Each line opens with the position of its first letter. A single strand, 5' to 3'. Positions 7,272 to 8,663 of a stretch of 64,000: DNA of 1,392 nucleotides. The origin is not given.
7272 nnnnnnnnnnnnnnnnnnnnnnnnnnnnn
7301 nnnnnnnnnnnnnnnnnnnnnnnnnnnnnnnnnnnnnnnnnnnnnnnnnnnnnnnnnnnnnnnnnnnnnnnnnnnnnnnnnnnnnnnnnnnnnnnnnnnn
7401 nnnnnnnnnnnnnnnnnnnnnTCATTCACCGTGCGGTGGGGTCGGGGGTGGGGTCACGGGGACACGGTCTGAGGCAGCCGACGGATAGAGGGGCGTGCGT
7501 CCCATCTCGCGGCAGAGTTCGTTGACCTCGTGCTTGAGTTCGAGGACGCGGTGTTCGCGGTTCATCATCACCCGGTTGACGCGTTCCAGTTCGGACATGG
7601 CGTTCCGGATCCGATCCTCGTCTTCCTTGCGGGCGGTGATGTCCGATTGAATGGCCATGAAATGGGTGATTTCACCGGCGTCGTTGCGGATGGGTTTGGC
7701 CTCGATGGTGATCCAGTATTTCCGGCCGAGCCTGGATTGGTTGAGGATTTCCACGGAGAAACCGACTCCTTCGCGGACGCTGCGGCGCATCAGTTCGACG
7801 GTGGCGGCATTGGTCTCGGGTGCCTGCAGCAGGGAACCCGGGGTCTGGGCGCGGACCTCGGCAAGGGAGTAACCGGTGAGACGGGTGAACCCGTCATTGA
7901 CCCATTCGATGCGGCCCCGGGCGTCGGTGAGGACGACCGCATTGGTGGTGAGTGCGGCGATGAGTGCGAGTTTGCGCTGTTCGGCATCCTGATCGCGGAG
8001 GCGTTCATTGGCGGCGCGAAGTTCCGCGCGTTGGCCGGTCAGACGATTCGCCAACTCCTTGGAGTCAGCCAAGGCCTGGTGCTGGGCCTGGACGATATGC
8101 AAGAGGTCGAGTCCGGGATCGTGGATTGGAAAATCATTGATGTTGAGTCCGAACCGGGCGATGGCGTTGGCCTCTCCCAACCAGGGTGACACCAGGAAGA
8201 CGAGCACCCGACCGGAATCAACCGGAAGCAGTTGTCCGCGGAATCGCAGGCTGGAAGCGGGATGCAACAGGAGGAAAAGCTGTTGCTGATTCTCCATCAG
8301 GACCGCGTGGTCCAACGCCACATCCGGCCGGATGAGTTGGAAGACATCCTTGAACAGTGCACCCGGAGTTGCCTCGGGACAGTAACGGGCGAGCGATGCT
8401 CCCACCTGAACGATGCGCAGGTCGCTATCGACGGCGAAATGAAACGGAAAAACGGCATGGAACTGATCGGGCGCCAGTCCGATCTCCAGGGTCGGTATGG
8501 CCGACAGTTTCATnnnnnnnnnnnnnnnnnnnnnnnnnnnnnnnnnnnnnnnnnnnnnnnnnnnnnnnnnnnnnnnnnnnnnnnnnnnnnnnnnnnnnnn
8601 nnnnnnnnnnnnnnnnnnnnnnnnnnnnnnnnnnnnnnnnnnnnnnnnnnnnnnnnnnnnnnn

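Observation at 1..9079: Nine translationally coupled genes wire an H-NOX gas sensor and phosphorelay directly to glycan-synthesis enzymes and a STAS/RsbW partner-switch pair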

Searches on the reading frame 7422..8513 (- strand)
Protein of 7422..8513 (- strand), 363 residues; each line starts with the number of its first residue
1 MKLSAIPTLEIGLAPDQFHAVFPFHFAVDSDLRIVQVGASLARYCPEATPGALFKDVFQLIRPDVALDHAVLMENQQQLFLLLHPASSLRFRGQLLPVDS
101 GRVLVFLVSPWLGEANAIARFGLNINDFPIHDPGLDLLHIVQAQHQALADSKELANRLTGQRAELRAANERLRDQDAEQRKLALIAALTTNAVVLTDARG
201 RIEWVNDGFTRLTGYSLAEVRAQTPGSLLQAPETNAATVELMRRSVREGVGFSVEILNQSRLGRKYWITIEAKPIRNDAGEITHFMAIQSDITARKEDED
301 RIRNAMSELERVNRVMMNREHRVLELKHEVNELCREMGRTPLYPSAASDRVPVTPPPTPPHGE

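Call 7: search_protein_families(library=pfam, proteins=[window:7422-8513:-], max_evalue=0.01)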
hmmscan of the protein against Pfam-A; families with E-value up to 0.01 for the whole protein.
window:7422-8513:- (363 aa): 6 families
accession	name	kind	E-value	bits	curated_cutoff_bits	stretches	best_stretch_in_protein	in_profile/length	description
PF07701.20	HNOBA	-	3.9e-27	95.6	23.4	2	14-82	4-73/216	Heme NO binding associated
PF13426.13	PAS_9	-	7.8e-14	52.3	27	1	191-294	2-103/103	PAS domain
PF00989.32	PAS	-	5.2e-12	46.2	22.6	1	187-292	8-113/113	PAS fold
PF08448.16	PAS_4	-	4.4e-10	40.2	23.1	1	192-297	7-110/110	PAS fold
PF13188.13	PAS_8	-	2.5e-05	24.5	21.8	1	188-233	9-51/65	PAS domain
PF08447.18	PAS_3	-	6.4e-05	23.6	25.6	1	205-287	4-87/89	PAS fold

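Call 13: find_homologous_proteins(query=window:7422-8513:-, max_evalue=0.00001)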
Query window:7422-8513:- (363 aa): 171 proteins with E <= 0.00001 among 7319 candidates; the best 120 are listed.
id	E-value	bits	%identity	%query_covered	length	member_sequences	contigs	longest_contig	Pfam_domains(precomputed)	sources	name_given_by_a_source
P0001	9.1e-238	806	100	100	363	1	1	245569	PF13426.14,PF07701.21,PF08448.17,PF00989.32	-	-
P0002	4.0e-176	603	76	96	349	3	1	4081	PF08447.19,PF13426.14,PF07701.21,PF08448.17,PF00989.32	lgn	-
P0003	5.2e-121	422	51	83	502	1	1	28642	PF08447.19,PF13426.14,PF13188.14,PF07701.21,PF08448.17,PF00989.32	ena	-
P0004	2.4e-118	413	50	86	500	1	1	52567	PF08447.19,PF13426.14,PF13188.14,PF07701.21,PF08448.17,PF00989.32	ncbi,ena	ncbi:MAG: PAS domain S-box protein [Verrucomicrobiota bacterium]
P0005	3.0e-118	413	50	85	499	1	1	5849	PF08447.19,PF13426.14,PF13188.14,PF07701.21,PF08448.17,PF00989.32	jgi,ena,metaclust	metaclust:\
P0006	4.0e-118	412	51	81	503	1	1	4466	PF08447.19,PF13426.14,PF13188.14,PF07701.21,PF08448.17,PF00989.32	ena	-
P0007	5.2e-118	412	51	83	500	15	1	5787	PF08447.19,PF13426.14,PF13188.14,PF07701.21,PF08448.17,PF00989.32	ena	-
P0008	1.5e-117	410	49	85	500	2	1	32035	PF08447.19,PF13426.14,PF13188.14,PF07701.21,PF08448.17,PF00989.32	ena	-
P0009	1.5e-117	410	50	81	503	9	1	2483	PF08447.19,PF13426.14,PF13188.14,PF07701.21,PF08448.17,PF00989.32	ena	-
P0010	1.0e-116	408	54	82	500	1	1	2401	PF08447.19,PF13426.14,PF13188.14,PF07701.21,PF08448.17,PF00989.32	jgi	jgi:PAS domain S-box-containing protein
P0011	1.4e-116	407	54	75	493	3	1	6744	PF08447.19,PF13426.14,PF13188.14,PF07701.21,PF08448.17,PF00989.32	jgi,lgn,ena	jgi:PAS domain S-box-containing protein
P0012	1.6e-116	407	54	80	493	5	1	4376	PF08447.19,PF13426.14,PF13188.14,PF07701.21,PF08448.17,PF00989.32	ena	-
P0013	2.4e-116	407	52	83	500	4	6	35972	PF08447.19,PF13426.14,PF13188.14,PF07701.21,PF08448.17,PF00989.32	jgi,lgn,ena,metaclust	metaclust:\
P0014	3.4e-116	406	51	80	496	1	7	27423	PF08447.19,PF13426.14,PF13188.14,PF07701.21,PF08448.17,PF00989.32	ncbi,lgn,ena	-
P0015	2.4e-115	403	49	85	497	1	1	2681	PF08447.19,PF13426.14,PF13188.14,PF07701.21,PF08448.17,PF00989.32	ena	-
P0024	6.2e-112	392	50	81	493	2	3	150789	PF08447.19,PF13426.14,PF13188.14,PF07701.21,PF08448.17,PF00989.32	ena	-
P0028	2.6e-103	364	48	84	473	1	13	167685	PF08447.19,PF13426.14,PF13188.14,PF07701.21,PF08448.17,PF00989.32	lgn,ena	-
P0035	1.4e-88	315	47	90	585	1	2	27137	PF08447.19,PF13426.14,PF07701.21,PF08448.17,PF00989.32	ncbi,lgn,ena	-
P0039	2.3e-86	308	41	83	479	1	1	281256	PF08447.19,PF13426.14,PF13188.14,PF07701.21,PF08448.17,PF00989.32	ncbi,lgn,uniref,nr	ncbi:PAS domain S-box-containing protein [Haloferula luteola]|uniref:guanylate cyclase n=1 Tax=Halof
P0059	3.7e-53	199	39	80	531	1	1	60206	PF13426.14,PF07701.21,PF13185.13,PF01590.33,PF08448.17,PF00512.32,PF00989.32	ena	-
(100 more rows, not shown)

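Call 14: find_encoding_contigs(protein=P0004, flank=10000, max_places=2)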
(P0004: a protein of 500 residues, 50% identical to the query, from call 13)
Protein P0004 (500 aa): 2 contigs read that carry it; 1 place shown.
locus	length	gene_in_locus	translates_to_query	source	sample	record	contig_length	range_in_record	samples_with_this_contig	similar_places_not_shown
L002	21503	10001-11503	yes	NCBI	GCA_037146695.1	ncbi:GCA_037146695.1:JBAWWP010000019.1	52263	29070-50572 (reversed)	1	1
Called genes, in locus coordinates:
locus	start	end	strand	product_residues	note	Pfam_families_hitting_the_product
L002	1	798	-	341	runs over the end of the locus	-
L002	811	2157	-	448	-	-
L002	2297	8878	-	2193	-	PF08447:PAS_3, PF00989:PAS, PF13426:PAS_9, PF01590:GAF, PF13185:GAF_2, PF00989:PAS, PF08448:PAS_4, PF13426:PAS_9, +23 more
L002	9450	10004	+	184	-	PF07700:HNOB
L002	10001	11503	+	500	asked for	PF07701:HNOBA, PF00989:PAS, PF08448:PAS_4, PF08447:PAS_3, PF13426:PAS_9, PF00989:PAS, PF08448:PAS_4, PF13426:PAS_9, +1 more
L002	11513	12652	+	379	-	PF08495:FIST, PF10442:FIST_C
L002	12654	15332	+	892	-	PF00512:HisKA, PF02518:HATPase_c, PF00072:Response_reg, PF01627:Hpt (weak)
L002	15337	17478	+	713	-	PF00512:HisKA, PF02518:HATPase_c, PF00072:Response_reg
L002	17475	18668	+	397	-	PF13439:Glyco_transf_4, PF13579:Glyco_trans_4_4 (faint), PF00534:Glycos_transf_1, PF13692:Glyco_trans_1_4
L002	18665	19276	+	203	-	PF00485:PRK, PF13671:AAA_33 (faint)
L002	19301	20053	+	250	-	PF02397:Bac_transf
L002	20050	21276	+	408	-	PF00132:Hexapep (faint), PF25087:GMPPB_C (weak)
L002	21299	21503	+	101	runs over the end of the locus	PF01740:STAS, PF13466:STAS_2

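Call 15: find_encoding_contigs(protein=P0024, flank=10000, max_places=2)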
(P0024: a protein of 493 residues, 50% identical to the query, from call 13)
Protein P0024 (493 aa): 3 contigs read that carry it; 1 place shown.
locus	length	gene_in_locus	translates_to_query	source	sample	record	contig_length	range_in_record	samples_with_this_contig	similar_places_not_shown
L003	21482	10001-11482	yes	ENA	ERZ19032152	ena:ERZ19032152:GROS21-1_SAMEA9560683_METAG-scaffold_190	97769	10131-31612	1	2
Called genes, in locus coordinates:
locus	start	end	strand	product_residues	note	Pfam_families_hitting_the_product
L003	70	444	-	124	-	PF07963:N_methyl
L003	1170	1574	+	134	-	-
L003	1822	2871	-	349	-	PF05426:Alginate_lyase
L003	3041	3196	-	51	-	-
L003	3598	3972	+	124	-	-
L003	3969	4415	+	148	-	-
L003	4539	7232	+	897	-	PF02837:Glyco_hydro_2_N (weak), PF13364:BetaGal_ABD2 (weak), PF22666:Glyco_hydro_2_N2, PF21467:BetaGal_gal-bd (weak), PF00703:Glyco_hydro_2, PF02836:Glyco_hydro_2_C, PF16355:DUF4982, PF18565:Glyco_hydro2_C5, +1 more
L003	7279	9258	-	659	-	PF00884:Sulfatase, PF01663:Phosphodiest (faint), PF16347:SGSH_C (weak)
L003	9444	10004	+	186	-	PF07700:HNOB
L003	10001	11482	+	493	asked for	PF07701:HNOBA, PF00989:PAS, PF08448:PAS_4, PF13426:PAS_9, PF08447:PAS_3 (weak), PF00989:PAS, PF08448:PAS_4, PF13426:PAS_9, +1 more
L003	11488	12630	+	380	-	PF08495:FIST, PF10442:FIST_C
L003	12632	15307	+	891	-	PF00512:HisKA, PF02518:HATPase_c, PF00072:Response_reg, PF01627:Hpt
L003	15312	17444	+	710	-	PF00512:HisKA, PF02518:HATPase_c, PF00072:Response_reg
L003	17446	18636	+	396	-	PF13439:Glyco_transf_4, PF00534:Glycos_transf_1, PF13692:Glyco_trans_1_4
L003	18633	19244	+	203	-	PF00485:PRK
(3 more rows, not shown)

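Call 16: find_encoding_contigs(protein=P0039, flank=10000, max_places=2)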
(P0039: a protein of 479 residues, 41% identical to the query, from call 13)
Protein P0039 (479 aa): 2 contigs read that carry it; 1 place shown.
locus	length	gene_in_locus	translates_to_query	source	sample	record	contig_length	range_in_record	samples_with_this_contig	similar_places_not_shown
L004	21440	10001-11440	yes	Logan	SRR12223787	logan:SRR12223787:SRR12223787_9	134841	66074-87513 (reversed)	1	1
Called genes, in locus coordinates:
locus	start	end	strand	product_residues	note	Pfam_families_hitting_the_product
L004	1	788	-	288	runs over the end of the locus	PF00388:PI-PLC-X, PF26146:PI-PLC_X (weak)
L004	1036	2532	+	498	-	PF01554:MatE (faint), PF13440:Polysacc_synt_3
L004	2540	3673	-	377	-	PF13439:Glyco_transf_4, PF13579:Glyco_trans_4_4, PF20706:GT4-conflict, PF00534:Glycos_transf_1, PF13692:Glyco_trans_1_4, PF13524:Glyco_trans_1_2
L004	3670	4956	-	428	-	PF03808:Glyco_tran_WecG, PF01740:STAS, PF13466:STAS_2 (faint)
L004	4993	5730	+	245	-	PF00072:Response_reg, PF00196:GerE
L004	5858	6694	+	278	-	-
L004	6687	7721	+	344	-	-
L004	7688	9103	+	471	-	-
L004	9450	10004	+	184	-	PF07700:HNOB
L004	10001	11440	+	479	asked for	PF08447:PAS_3 (faint), PF07701:HNOBA, PF00989:PAS, PF08448:PAS_4, PF13188:PAS_8 (faint), PF13426:PAS_9, PF00989:PAS, PF13426:PAS_9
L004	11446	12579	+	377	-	PF08495:FIST, PF10442:FIST_C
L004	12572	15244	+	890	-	PF00512:HisKA, PF02518:HATPase_c, PF00072:Response_reg, PF01627:Hpt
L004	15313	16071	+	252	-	PF02397:Bac_transf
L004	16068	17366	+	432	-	-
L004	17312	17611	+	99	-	PF01740:STAS, PF13466:STAS_2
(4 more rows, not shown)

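Call 53: search_protein_families(library=ncbifam, proteins=[window:7422-8513:-], max_evalue=0.00001)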
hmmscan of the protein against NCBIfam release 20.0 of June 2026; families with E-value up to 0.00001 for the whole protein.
window:7422-8513:- (363 aa): 12 families
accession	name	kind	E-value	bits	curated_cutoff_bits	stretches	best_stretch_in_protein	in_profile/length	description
NF010077.0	PRK13559.1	subfamily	2.1e-18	66.4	361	1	156-314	19-179/364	hypothetical protein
NF052306.1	BluLightHisKinLov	equivalog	2.4e-18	66.1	450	1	176-300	17-144/334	blue-light-activated histidine kinase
NF052652.1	YtvA_fam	equivalog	3.6e-18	66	250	1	189-314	9-136/243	YtvA family blue-light photoreceptor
NF045675.1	PhdiestaseDibA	equivalog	1.3e-17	63.4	980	1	164-303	62-200/623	phosphodiesterase DibA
NF010076.0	PRK13557.1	subfamily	2.4e-17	62.5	631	1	192-305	42-157/540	histidine kinase famiy protein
TIGR00229.1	sensory_box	domain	9e-17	61.4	22.9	1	179-301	4-125/126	PAS domain S-box protein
NF008467.0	PRK11359.1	equivalog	2e-13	49.2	857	1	177-298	132-254/800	oxygen-sensing cyclic-di-GMP phosphodiesterase DosP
TIGR02938.1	nifL_nitrog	equivalog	4.7e-12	45.2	242.45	1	192-330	16-159/494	nitrogen fixation negative regulator NifL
NF052574.1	HisKinEspCMyxo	equivalog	1.1e-10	40.4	1200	1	194-304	302-410/785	serine histidine kinase EspC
NF052573.1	HisKinEspAMyxo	equivalog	4e-08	31.8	1400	1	145-303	223-376/755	serine histidine kinase EspA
NF046020.1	HisKinCckABruc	equivalog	8.3e-06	23.9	1000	0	183-302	89-214/868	cell cycle histidine kinase CckA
NF033092.0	HK_WalK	equivalog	9.8e-06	24.4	725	0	170-304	248-374/594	cell wall metabolism sensor histidine kinase WalK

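Call 62: find_encoding_contigs(protein=P0028, flank=10000, max_places=1)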
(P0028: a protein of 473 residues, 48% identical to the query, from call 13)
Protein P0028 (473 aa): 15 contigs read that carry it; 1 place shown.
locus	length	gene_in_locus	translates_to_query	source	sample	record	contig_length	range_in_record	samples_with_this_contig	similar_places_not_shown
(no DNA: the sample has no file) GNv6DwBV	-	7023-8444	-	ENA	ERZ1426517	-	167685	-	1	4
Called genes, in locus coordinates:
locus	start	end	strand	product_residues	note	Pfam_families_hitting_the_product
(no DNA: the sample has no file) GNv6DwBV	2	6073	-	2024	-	?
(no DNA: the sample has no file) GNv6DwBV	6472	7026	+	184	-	PF07700:HNOB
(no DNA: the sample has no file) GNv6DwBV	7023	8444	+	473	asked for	PF07701:HNOBA, PF00989:PAS, PF08448:PAS_4, PF08447:PAS_3, PF13426:PAS_9, PF00989:PAS, PF08448:PAS_4, PF13426:PAS_9, +1 more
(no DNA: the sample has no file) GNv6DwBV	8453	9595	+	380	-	PF08495:FIST, PF10442:FIST_C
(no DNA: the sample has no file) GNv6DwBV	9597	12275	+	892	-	PF00512:HisKA, PF02518:HATPase_c, PF00072:Response_reg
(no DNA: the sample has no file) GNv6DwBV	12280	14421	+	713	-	PF00512:HisKA, PF02518:HATPase_c, PF00072:Response_reg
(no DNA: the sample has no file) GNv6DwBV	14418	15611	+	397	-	PF13439:Glyco_transf_4 (weak), PF00534:Glycos_transf_1, PF13692:Glyco_trans_1_4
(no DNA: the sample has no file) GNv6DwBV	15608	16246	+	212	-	PF00485:PRK, PF13238:AAA_18 (faint), PF13671:AAA_33 (faint)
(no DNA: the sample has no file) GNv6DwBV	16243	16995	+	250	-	PF02397:Bac_transf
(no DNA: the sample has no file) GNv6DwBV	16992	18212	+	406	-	PF02397:Bac_transf (faint)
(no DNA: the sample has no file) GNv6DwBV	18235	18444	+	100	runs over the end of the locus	PF01740:STAS, PF13466:STAS_2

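Call 63: find_encoding_contigs(protein=P0035, flank=10000, max_places=1)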
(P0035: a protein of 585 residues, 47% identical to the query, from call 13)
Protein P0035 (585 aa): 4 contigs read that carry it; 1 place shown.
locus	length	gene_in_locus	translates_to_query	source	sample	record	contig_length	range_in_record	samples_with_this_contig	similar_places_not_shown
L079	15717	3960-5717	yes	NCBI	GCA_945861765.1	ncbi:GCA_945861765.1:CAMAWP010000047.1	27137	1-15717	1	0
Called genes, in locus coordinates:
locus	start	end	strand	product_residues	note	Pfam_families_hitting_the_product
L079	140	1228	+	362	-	PF02879:PGM_PMM_II, PF02880:PGM_PMM_III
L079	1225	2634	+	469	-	PF01704:UDPGP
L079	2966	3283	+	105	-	-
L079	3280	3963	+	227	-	PF07700:HNOB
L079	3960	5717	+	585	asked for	PF07701:HNOBA, PF00989:PAS, PF08448:PAS_4, PF13426:PAS_9, PF08447:PAS_3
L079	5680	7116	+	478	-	-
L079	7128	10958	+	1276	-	PF02927:CelD_N, PF00759:Glyco_hydro_9, PF13287:Fn3_assoc, PF13290:CHB_HEX_C_1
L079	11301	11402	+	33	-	-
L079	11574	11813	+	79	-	PF03683:UPF0175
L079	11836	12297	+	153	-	PF11848:DUF3368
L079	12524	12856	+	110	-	PF13744:HTH_37, PF01381:HTH_3 (weak)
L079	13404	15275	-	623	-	PF02776:TPP_enzyme_N, PF00205:TPP_enzyme_M, PF02775:TPP_enzyme_C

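Call 64: find_encoding_contigs(protein=P0059, flank=10000, max_places=1)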
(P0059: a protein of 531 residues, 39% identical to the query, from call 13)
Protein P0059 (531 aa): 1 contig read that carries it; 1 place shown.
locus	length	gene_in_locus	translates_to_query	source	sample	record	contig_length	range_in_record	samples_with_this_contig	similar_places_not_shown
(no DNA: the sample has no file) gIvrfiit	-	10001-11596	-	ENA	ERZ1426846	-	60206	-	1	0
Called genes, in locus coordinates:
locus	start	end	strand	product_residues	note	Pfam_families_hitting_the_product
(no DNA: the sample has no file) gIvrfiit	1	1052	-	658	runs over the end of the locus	PF00534:Glycos_transf_1, PF13692:Glyco_trans_1_4, PF13524:Glyco_trans_1_2 (weak), PF03808:Glyco_tran_WecG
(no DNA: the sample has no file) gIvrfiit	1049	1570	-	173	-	PF00132:Hexapep (faint)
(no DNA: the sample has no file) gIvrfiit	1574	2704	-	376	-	-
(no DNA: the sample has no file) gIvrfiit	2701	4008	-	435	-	PF13439:Glyco_transf_4, PF13579:Glyco_trans_4_4, PF20706:GT4-conflict, PF00534:Glycos_transf_1, PF13692:Glyco_trans_1_4, PF13524:Glyco_trans_1_2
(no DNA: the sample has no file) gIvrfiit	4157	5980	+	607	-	PF00512:HisKA, PF02518:HATPase_c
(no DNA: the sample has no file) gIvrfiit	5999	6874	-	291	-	PF00535:Glycos_transf_2, PF13641:Glyco_tranf_2_3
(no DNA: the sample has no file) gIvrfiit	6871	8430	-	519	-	PF01554:MatE (weak), PF01943:Polysacc_synt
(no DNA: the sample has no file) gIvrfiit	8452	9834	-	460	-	PF13439:Glyco_transf_4, PF13579:Glyco_trans_4_4, PF20706:GT4-conflict, PF00534:Glycos_transf_1, PF13692:Glyco_trans_1_4, PF13524:Glyco_trans_1_2 (weak)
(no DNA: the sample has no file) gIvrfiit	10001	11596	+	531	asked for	PF07701:HNOBA (faint), PF00989:PAS, PF08448:PAS_4, PF13426:PAS_9, PF01590:GAF (weak), PF13185:GAF_2, PF00512:HisKA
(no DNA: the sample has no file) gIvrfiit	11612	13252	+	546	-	PF02518:HATPase_c, PF00072:Response_reg, PF01627:Hpt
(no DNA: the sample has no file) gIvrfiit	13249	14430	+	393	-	PF13439:Glyco_transf_4, PF13579:Glyco_trans_4_4 (faint), PF00534:Glycos_transf_1, PF13692:Glyco_trans_1_4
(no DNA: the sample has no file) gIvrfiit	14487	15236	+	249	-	PF02397:Bac_transf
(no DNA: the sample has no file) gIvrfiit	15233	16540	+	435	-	PF00132:Hexapep (faint), PF25087:GMPPB_C (weak), PF02397:Bac_transf (weak)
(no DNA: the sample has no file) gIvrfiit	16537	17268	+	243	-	PF01740:STAS, PF13466:STAS_2 (weak), PF00072:Response_reg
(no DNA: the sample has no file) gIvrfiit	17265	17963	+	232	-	PF01740:STAS, PF13466:STAS_2, PF00072:Response_reg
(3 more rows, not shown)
